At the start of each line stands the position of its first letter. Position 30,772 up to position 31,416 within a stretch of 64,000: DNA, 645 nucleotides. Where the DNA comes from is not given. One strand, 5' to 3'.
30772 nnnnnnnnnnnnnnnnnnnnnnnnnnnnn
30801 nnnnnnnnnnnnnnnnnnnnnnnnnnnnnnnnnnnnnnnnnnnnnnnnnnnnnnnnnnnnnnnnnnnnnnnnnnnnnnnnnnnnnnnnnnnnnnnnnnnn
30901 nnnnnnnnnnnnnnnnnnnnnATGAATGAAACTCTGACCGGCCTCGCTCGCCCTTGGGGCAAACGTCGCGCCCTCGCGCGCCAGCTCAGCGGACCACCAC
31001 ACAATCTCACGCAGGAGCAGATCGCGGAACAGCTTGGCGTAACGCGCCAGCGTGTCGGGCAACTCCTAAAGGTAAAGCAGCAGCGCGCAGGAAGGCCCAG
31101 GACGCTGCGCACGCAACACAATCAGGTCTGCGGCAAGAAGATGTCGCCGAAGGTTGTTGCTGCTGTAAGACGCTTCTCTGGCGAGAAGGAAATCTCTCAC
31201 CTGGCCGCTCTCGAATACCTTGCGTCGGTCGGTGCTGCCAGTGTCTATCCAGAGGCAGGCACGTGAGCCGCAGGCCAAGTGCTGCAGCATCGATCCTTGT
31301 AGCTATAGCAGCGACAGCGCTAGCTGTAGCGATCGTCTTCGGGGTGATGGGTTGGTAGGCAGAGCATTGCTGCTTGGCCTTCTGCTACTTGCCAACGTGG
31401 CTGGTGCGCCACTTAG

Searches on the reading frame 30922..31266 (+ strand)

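Call 48: search_protein_families(library=pfam, proteins=[window:30922-31266:+], max_evalue=10)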
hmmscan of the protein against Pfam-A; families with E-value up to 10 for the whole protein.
window:30922-31266:+ (114 aa): 18 families
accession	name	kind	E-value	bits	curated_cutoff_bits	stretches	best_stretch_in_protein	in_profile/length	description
PF04545.22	Sigma70_r4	-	2e-05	24.4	24.1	1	27-50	19-42/50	Sigma-70, region 4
PF01381.28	HTH_3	-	0.00029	21.3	23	1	27-48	8-29/55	Helix-turn-helix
PF12802.13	MarR_2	-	0.00041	20.9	27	1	24-51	17-43/61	MarR family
PF10078.15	DUF2316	-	0.00042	21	26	1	28-65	23-60/89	Uncharacterized protein conserved in bacteria (DUF2316)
PF13545.12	HTH_Crp_2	-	0.0011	19.3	27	1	27-50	21-44/70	Crp-like helix-turn-helix domain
PF15943.11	YdaS_toxin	-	0.0024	18.1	30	1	31-58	11-39/65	Bacterial toxin YdaS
PF16509.11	KORA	-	0.003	18.2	26.7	1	30-50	32-52/84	TrfB plasmid transcriptional repressor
PF13560.12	HTH_31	-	0.0052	17.5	27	1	28-59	14-45/64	Helix-turn-helix domain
PF08279.18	HTH_11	-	0.0089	16.3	25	1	15-43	2-30/55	HTH domain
PF13744.12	HTH_37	-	0.011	16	27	1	28-55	31-58/80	Helix-turn-helix domain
PF08281.18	Sigma70_r4_2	-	0.013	15.6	25.7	1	28-49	26-47/54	Sigma-70, region 4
PF13384.12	HTH_23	-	0.037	14.3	24.6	1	29-49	18-38/50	Homeodomain-like domain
PF17762.8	HTH_ParB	-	0.039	14.6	22.6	1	27-53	19-45/102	ParB HTH domain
PF04967.18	HTH_10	-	0.11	12.8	23.1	1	26-50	21-45/53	HTH DNA binding domain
PF04539.22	Sigma70_r3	-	0.2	12.2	25.3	1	30-54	22-46/78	Sigma-70 region 3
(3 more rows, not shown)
